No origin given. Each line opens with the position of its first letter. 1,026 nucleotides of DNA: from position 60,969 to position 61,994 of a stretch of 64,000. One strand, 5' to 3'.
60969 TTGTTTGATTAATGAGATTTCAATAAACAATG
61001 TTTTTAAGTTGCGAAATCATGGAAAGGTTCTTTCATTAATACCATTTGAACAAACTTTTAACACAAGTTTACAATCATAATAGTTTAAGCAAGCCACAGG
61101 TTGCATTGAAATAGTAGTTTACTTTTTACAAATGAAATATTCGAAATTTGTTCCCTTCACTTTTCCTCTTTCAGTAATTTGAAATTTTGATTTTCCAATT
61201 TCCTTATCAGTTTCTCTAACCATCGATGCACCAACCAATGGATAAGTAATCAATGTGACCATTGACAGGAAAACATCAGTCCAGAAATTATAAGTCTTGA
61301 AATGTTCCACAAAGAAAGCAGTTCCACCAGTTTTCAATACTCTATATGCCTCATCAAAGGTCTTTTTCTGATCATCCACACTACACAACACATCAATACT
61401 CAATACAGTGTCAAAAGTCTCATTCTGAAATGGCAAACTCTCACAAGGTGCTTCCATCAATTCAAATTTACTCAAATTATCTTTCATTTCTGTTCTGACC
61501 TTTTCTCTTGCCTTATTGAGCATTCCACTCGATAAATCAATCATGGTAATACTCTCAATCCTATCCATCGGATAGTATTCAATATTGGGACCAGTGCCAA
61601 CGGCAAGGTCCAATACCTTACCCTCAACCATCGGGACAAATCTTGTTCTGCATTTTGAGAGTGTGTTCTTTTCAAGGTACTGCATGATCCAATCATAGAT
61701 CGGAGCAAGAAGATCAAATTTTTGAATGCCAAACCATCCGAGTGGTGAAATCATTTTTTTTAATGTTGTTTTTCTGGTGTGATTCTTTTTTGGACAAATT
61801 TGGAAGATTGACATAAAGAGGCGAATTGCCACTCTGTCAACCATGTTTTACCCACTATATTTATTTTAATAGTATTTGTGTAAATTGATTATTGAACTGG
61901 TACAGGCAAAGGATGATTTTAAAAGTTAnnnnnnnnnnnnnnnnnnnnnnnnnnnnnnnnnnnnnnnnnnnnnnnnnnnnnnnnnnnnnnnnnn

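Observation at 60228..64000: Intronless block of three bacterial-type enzymes (SDR, SAM-methyltransferase, penicillin-amidase-family acylase)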

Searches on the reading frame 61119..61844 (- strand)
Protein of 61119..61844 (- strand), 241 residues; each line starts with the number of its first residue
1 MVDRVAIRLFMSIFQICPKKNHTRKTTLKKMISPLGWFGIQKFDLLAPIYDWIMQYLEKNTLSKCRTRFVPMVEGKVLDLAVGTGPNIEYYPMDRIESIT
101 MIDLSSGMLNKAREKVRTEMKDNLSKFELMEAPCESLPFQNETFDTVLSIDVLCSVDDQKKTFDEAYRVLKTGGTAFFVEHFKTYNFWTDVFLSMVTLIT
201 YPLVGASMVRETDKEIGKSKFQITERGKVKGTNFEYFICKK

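Call 3: search_protein_families(library=pfam, proteins=[window:61119-61844:-], max_evalue=0.01)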
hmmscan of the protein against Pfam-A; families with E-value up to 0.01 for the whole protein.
window:61119-61844:- (241 aa): 6 families
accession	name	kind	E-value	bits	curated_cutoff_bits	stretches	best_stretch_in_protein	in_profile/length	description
PF08241.18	Methyltransf_11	-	6e-21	75.3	21.2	1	78-178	1-95/95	Methyltransferase domain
PF13649.12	Methyltransf_25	-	8.6e-18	65.3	27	1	77-174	1-97/97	Methyltransferase domain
PF01209.24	Ubie_methyltran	-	3.3e-15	56.5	20.1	1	59-211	36-184/233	ubiE/COQ5 methyltransferase family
PF08242.18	Methyltransf_12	-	9.4e-12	46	30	1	78-175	1-97/98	Methyltransferase domain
PF13847.12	Methyltransf_31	-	3.2e-11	43.6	27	1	76-178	6-109/145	Methyltransferase domain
PF13489.12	Methyltransf_23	-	1.7e-10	41.3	27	1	68-184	15-122/164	Methyltransferase domain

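Call 10: find_homologous_proteins(query=window:61122-61844:-)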
Query window:61122-61844:- (241 aa): 17 proteins with E <= 0.001 among 123 candidates.
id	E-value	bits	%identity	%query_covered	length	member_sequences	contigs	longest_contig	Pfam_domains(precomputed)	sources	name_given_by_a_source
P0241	2.4e-138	477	100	88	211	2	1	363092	PF13847.13,PF13489.13,PF13649.13,PF01209.25,PF08241.19,PF08242.19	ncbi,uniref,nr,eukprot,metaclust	ncbi:predicted protein [Naegleria gruberi]|uniref:Predicted protein n=1 Tax=Naegleria gruberi TaxID=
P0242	2.1e-80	288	61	86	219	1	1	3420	PF13847.13,PF13489.13,PF13649.13,PF01209.25,PF08241.19,PF08242.19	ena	-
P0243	8.8e-78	279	60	86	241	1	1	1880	PF13847.13,PF13489.13,PF13649.13,PF01209.25,PF08241.19,PF08242.19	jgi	-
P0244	1.1e-76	275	63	80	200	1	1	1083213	PF13847.13,PF13489.13,PF13649.13,PF01209.25,PF08241.19,PF08242.19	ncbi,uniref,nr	ncbi:hypothetical protein C9374_003658 [Naegleria lovaniensis]|uniref:Methyltransferase type 11 doma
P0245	1.3e-60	223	52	84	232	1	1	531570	PF13847.13,PF13489.13,PF13649.13,PF01209.25,PF08241.19,PF08242.19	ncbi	ncbi:hypothetical protein ABK040_000369 [Willaertia magna]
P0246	7.1e-45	171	49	83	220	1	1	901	PF13847.13,PF13489.13,PF13649.13,PF01209.25,PF08241.19,PF08242.19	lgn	-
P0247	1.1e-11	63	37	56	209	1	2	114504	PF13847.13,PF13489.13,PF06325.20,PF02353.27,PF13649.13,PF05148.22,PF01209.25,PF08241.19,PF08242.19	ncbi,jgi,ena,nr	ncbi:class I SAM-dependent methyltransferase [Candidatus Gracilibacteria bacterium]|jgi:ubiquinone/m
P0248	6.9e-11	60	38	56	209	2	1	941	PF13847.13,PF13489.13,PF06325.20,PF02353.27,PF13649.13,PF05148.22,PF01728.26,PF01209.25,PF08241.19,PF08242.19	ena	-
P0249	9.0e-11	60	40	55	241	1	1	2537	PF13489.13,PF08003.18,PF02353.27,PF08241.19,PF05401.17,PF07021.19,PF13847.13,PF06325.20,PF03848.21,PF05175.21,PF13649.13,PF05148.22,PF01728.26,PF01209.25,PF08242.19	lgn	-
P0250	1.7e-10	59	35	56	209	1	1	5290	PF07021.19,PF13847.13,PF13489.13,PF06325.20,PF02353.27,PF13649.13,PF05148.22,PF01728.26,PF01209.25,PF08241.19,PF08242.19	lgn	-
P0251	2.1e-10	59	41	50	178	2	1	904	PF13489.13,PF02353.27,PF08241.19,PF07021.19,PF13847.13,PF06325.20,PF05175.21,PF13649.13,PF05148.22,PF01728.26,PF01209.25,PF08242.19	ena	-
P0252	4.2e-10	58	38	53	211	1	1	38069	PF07021.19,PF13847.13,PF13489.13,PF06325.20,PF02353.27,PF13649.13,PF05148.22,PF01209.25,PF08241.19,PF08242.19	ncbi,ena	-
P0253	1.1e-7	50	40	47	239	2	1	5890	PF13489.13,PF08003.18,PF05724.18,PF02353.27,PF08241.19,PF07021.19,PF13847.13,PF06325.20,PF03848.21,PF05175.21,PF13649.13,PF01209.25,PF08242.19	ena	-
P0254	2.7e-7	48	39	45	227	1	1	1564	PF13847.13,PF13489.13,PF06325.20,PF03848.21,PF02353.27,PF05175.21,PF13649.13,PF01209.25,PF08241.19,PF08242.19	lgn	-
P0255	4.4e-7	48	40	43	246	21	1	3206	PF13847.13,PF13489.13,PF06325.20,PF03848.21,PF02353.27,PF05175.21,PF13649.13,PF05148.22,PF01209.25,PF08241.19,PF08242.19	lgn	-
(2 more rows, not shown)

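Call 27: search_protein_families(library=ncbifam, proteins=[window:61122-61844:-], max_evalue=0.001)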
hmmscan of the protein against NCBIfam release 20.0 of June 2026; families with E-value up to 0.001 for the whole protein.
window:61122-61844:- (241 aa): 27 families (the best 25 are shown)
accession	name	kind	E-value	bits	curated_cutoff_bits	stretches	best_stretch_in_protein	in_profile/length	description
TIGR01934.1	MenG_MenH_UbiE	subfamily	1.5e-19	70.2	158.35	1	43-210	5-173/223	ubiquinone/menaquinone biosynthesis methyltransferase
NF001244.0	PRK00216.1-5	equivalog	3.6e-19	69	216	1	43-210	14-185/236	bifunctional demethylmenaquinone methyltransferase/2-methoxy-6-polyprenyl-1,4-benzoquinol methylase UbiE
NF043040.1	corrin_prot_MT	hypoth_equivalog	1e-16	61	180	1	49-240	14-215/216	corrinoid protein-associated methyltransferase CpaM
NF001242.0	PRK00216.1-3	equivalog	6.9e-14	51.9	351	1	74-212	71-209/258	bifunctional demethylmenaquinone methyltransferase/2-methoxy-6-polyprenyl-1,4-benzoquinol methylase UbiE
NF045882.1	PLipidMtase_Leg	equivalog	8e-14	51.9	390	1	46-185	13-150/207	phospholipid N-methyltransferase PmtA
NF052510.1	methyltran_MpqE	exception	3.2e-13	49.6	335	1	73-211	46-184/234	methyl-plastoquinone biosynthesis methyltransferase MpqE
NF040539.1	AST_met_ArsM_2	exception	2.5e-12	47.2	240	1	100-209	85-193/262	putative arsinothricin biosynthesis methyltransferase ArsM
NF041537.1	ArsM_AhpD_UU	exception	3.1e-11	42.7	510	1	99-179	104-181/345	arsenite methyltransferase/AhpD domain selenoprotein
NF001240.0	PRK00216.1-1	equivalog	3.3e-11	42.7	378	1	75-212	65-202/251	bifunctional demethylmenaquinone methyltransferase/2-methoxy-6-polyprenyl-1,4-benzoquinol methylase UbiE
NF041536.1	ArsM_DUF2284_UU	exception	4.3e-11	41.8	575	1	76-189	79-191/459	arsenite methyltransferase/DUF2284 domain selenoprotein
NF001241.0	PRK00216.1-2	equivalog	5.7e-11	42.5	327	1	43-194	17-164/231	demethylmenaquinone methyltransferase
NF047649.1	MTase_UXPK_star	exception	5.9e-11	41.9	460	1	99-177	105-180/283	methyltransferase/UXPK-star double selenoprotein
TIGR02072.1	BioC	equivalog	2.6e-10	40.5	184.95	1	72-178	33-132/244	malonyl-ACP O-methyltransferase BioC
NF008823.0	PRK11873.1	subfamily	3.1e-10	40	263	1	98-191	104-194/272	arsenite methyltransferase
NF045667.1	MTase_DVU1556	equivalog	1.1e-09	38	155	1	73-175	22-116/213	DVU_1556 family methyltransferase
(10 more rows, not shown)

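Call 29: search_solved_structures(query=window:61122-61844:-, max_evalue=0.001)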
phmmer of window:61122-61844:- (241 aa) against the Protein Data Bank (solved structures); distinct sequences matched with E-value up to 0.001: 25.
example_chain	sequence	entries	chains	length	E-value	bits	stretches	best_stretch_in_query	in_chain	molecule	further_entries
8ys9_A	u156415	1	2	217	6.7e-10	42.1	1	73-184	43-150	Phosphatidylethanolamine N-methyltransferase/phosphatidyl-N-methylethanolamine N-methyltra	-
4krh_A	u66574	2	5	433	8.3e-10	41.8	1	67-219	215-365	Phosphoethanolamine N-methyltransferase 2 | Phospholethanolamine N-methyltransferase 2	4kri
4ine_A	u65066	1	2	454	1.9e-09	40.6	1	68-207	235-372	Protein PMT-2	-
1ve3_A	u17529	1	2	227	1.2e-07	34.7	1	61-179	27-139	hypothetical protein PH0226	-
1vlm_A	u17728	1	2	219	4.2e-07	32.9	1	129-175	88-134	SAM-dependent methyltransferase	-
2avn_A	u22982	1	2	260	1.1e-06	31.6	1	76-185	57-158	ubiquinone/menaquinone biosynthesis methyltransferase-related protein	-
3mgg_A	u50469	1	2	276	1.5e-06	31.1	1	75-180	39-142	Methyltransferase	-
5gm1_A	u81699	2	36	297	4.1e-06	29.7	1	75-184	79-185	O-methylransferase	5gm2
8k76_A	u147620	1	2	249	5.4e-06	29.3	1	74-176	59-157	S-adenosylmethionine-dependent methyltransferase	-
3ujc_A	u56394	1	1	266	1.4e-05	28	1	74-204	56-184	Phosphoethanolamine N-methyltransferase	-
3ujd_A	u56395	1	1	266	1.9e-05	27.5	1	74-204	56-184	Phosphoethanolamine N-methyltransferase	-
3uj6_A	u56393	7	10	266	1.9e-05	27.5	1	74-204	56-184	Phosphoethanolamine N-methyltransferase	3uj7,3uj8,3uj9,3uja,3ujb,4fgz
6uak_A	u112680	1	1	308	2.1e-05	27.4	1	76-177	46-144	SAM dependent methyltransferase LahSB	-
3l8d_A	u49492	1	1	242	2.8e-05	27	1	73-177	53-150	Methyltransferase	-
1vl5_A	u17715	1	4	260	4.5e-05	26.3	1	75-196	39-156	unknown conserved protein BH2331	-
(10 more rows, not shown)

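Call 30: find_encoding_contigs(protein=P0244, flank=10000, max_places=2)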
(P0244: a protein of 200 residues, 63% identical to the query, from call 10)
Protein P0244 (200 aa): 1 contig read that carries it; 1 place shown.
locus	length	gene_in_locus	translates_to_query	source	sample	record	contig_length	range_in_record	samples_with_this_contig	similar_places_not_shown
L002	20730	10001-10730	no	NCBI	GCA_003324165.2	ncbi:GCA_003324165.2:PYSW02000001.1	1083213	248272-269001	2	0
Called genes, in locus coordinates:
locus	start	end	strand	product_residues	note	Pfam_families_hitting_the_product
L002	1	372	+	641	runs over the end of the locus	PF00248:Aldo_ket_red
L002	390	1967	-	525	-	-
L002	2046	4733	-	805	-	PF03635:Vps35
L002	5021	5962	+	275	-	PF08071:RS4NT, PF00900:Ribosomal_S4e, PF00467:KOW (weak), PF16121:40S_S4_C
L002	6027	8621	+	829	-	-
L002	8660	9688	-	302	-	-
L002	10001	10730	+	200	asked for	PF01209:Ubie_methyltran, PF13489:Methyltransf_23, PF13847:Methyltransf_31, PF08241:Methyltransf_11, PF08242:Methyltransf_12, PF13649:Methyltransf_25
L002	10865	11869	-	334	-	PF00134:Cyclin_N (weak), PF21797:CycT2-like_C (faint)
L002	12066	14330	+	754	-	-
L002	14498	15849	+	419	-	PF00089:Trypsin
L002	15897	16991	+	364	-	PF12146:Hydrolase_4 (weak), PF00561:Abhydrolase_1 (weak), PF12697:Abhydrolase_6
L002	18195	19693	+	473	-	-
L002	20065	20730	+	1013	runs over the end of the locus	PF00350:Dynamin_N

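Call 31: find_encoding_contigs(protein=P0245, flank=10000, max_places=2)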
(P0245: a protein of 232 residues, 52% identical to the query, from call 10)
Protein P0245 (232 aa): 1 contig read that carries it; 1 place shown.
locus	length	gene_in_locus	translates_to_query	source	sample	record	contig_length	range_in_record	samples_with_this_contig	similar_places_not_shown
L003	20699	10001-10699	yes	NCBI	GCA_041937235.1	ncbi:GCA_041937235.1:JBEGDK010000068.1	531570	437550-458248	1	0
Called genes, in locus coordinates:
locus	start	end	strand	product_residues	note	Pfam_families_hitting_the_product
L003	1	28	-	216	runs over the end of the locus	PF13606:Ank_3 (faint), PF12796:Ank_2, PF23745:ANK_LRRK2 (weak), PF13857:Ank_5 (faint), PF00023:Ank (faint), PF13637:Ank_4 (faint)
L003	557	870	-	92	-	-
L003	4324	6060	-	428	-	PF12799:LRR_4 (faint), PF13855:LRR_8 (faint), PF23598:LRR_14, PF13306:LRR_5 (weak)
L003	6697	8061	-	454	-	PF23598:LRR_14 (faint)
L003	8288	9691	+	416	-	PF25390:WD40_RLD (weak)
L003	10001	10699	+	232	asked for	PF01209:Ubie_methyltran, PF13489:Methyltransf_23, PF13847:Methyltransf_31, PF08241:Methyltransf_11, PF08242:Methyltransf_12, PF13649:Methyltransf_25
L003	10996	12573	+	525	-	PF00013:KH_1 (weak), PF22675:KH-I_KHDC4-BBP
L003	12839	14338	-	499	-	PF14033:DUF4246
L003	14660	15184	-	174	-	-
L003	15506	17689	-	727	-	-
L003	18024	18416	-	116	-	-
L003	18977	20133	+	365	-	PF00339:Arrestin_N (faint), PF02752:Arrestin_C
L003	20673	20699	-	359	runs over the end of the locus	PF13532:2OG-FeII_Oxy_2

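Call 43: search_protein_representatives(protein=window:61122-61844:-)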
Query: 241 residues. Proteins with E-value up to 0.001 (for the whole library): 9054; up to 1e-10: 1007; up to 1e-30: 5. The best 150 are listed.
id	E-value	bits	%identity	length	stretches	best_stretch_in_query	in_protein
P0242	6.6e-81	287.6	62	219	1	35-241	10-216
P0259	1.2e-49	185.3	52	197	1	45-241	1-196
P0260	1.6e-47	178.3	48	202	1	41-241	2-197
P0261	1.2e-42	162.4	47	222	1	37-227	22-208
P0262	1.7e-42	161.9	48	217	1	42-241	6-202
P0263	3.1e-29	118.5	37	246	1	41-233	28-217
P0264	1.4e-28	116.4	44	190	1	65-227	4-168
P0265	1.2e-25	106.7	34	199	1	42-229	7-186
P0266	4.3e-25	104.9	35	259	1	37-241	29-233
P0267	4.9e-24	101.5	63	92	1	95-172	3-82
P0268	6.4e-24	101.1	37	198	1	41-229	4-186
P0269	1.7e-23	99.7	36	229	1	42-231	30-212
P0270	6.3e-23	97.8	36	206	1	41-222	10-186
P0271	9.9e-23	97.2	35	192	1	47-239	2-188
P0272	1.3e-22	96.8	33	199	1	49-241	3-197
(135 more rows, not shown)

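Call 45: list_cluster_members(proteins=[P0259, P0260, P0261, P0262, P0263, P0265, P0266, P0268, P0269, P0270])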
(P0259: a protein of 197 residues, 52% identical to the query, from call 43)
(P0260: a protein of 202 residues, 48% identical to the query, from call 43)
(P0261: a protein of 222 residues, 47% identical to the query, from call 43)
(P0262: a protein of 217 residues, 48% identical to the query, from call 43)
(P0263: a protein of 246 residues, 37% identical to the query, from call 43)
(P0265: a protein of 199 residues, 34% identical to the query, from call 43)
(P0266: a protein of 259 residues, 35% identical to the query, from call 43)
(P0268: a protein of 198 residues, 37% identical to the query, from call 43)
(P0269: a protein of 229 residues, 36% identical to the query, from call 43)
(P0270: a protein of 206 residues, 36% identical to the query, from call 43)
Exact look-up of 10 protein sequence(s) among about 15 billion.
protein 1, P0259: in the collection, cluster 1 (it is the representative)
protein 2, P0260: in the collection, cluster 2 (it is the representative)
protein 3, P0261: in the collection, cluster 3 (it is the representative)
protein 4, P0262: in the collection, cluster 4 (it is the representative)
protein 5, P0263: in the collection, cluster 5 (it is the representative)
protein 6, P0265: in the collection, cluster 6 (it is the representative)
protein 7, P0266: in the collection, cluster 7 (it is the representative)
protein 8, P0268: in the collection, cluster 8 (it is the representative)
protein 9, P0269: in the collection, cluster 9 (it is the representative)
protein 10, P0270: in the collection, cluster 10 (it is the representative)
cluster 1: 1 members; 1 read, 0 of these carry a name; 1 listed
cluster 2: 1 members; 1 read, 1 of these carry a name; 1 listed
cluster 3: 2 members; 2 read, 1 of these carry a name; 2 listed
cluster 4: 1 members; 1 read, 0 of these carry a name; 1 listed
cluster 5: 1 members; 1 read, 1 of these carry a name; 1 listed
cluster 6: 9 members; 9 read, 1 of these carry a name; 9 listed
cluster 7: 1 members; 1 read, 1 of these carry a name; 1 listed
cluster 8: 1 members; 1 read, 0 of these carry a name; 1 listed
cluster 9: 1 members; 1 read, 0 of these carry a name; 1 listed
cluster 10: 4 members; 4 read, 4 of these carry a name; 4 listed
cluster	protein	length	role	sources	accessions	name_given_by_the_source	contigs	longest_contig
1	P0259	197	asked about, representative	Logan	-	-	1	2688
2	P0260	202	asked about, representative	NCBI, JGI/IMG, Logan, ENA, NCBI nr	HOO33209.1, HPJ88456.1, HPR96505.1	MAG TPA: class I SAM-dependent methyltransferase [Thermotogota bacterium] | class I SAM-dependent methyltransferase [Thermotogota bacterium]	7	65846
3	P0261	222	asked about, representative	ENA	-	-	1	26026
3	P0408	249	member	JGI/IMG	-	ubiquinone/menaquinone biosynthesis C-methylase UbiE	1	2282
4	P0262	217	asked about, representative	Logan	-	-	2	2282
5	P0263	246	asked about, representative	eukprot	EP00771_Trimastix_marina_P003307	gnl/Trimastix_PCT/4544.p1 GENE.gnl/Trimastix_PCT/4544~~gnl/Trimastix_PCT/4544.p1 ORF ...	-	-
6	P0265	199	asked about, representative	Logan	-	-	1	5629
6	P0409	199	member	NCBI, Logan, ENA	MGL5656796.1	MAG: class I SAM-dependent methyltransferase [Fusobacteriaceae bacterium]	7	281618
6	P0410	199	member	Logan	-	-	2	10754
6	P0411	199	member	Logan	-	-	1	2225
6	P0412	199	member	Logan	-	-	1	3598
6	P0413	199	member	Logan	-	-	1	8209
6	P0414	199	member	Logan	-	-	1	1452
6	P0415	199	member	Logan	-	-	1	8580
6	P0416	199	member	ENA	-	-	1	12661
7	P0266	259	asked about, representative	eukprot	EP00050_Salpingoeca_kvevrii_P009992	m.5943 g.5943 ORF g.5943 m.5943 type:complete len:260 (-) comp2566_c0_seq1:168-947(-)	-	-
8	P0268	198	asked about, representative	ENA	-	-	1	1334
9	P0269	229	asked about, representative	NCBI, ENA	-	-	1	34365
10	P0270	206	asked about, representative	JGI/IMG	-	ubiquinone/menaquinone biosynthesis C-methylase UbiE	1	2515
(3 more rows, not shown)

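Call 49: find_encoding_contigs(protein=P0260, flank=5000, max_places=2)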
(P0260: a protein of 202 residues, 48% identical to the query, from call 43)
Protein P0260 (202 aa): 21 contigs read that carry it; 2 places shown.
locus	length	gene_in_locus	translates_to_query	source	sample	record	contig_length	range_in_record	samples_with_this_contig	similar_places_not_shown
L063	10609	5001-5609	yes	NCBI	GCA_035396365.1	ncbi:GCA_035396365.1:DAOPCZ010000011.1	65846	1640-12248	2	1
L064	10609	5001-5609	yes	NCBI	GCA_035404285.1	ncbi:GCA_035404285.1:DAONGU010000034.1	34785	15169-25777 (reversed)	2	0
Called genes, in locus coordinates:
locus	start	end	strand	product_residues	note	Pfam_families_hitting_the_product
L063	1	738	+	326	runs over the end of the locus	PF12833:HTH_18, PF00165:HTH_AraC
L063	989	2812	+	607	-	PF00664:ABC_membrane, PF02463:SMC_N (weak), PF00005:ABC_tran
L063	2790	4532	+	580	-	PF00664:ABC_membrane, PF00005:ABC_tran, PF02463:SMC_N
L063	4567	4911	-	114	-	PF24709:DUF7670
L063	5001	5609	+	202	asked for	PF01209:Ubie_methyltran, PF13489:Methyltransf_23 (weak), PF13649:Methyltransf_25, PF13847:Methyltransf_31, PF08241:Methyltransf_11, PF08242:Methyltransf_12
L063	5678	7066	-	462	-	-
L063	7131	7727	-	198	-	PF01583:APS_kinase, PF13671:AAA_33 (weak)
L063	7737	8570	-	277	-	PF02811:PHP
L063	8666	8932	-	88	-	-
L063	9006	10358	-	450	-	PF00512:HisKA, PF02518:HATPase_c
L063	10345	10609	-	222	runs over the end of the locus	PF00072:Response_reg, PF00486:Trans_reg_C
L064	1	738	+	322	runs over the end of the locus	PF12833:HTH_18, PF00165:HTH_AraC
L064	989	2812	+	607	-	PF00664:ABC_membrane, PF02463:SMC_N (weak), PF00005:ABC_tran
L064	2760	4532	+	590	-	PF00664:ABC_membrane, PF00005:ABC_tran, PF02463:SMC_N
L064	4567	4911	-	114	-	PF24709:DUF7670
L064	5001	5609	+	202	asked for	PF01209:Ubie_methyltran, PF13489:Methyltransf_23 (weak), PF13649:Methyltransf_25, PF13847:Methyltransf_31, PF08241:Methyltransf_11, PF08242:Methyltransf_12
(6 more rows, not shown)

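Call 50: find_encoding_contigs(protein=P0261, flank=5000, max_places=2)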
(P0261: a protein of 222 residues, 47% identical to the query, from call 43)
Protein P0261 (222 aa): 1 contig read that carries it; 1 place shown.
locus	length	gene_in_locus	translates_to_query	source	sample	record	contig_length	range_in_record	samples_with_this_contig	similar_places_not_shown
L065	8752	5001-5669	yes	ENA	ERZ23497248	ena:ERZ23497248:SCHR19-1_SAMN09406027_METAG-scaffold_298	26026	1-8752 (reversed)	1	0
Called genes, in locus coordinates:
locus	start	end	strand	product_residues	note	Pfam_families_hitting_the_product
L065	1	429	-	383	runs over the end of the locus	PF08240:ADH_N, PF00107:ADH_zinc_N, PF13602:ADH_zinc_N_2 (weak)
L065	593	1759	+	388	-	-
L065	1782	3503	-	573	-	-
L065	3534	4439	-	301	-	PF03820:SFXNs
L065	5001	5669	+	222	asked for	PF01209:Ubie_methyltran, PF13489:Methyltransf_23, PF08241:Methyltransf_11, PF08242:Methyltransf_12, PF13649:Methyltransf_25, PF13847:Methyltransf_31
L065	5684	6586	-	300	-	PF00153:Mito_carr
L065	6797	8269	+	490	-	PF00180:Iso_dh, PF00036:EF-hand_1 (weak)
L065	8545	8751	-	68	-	?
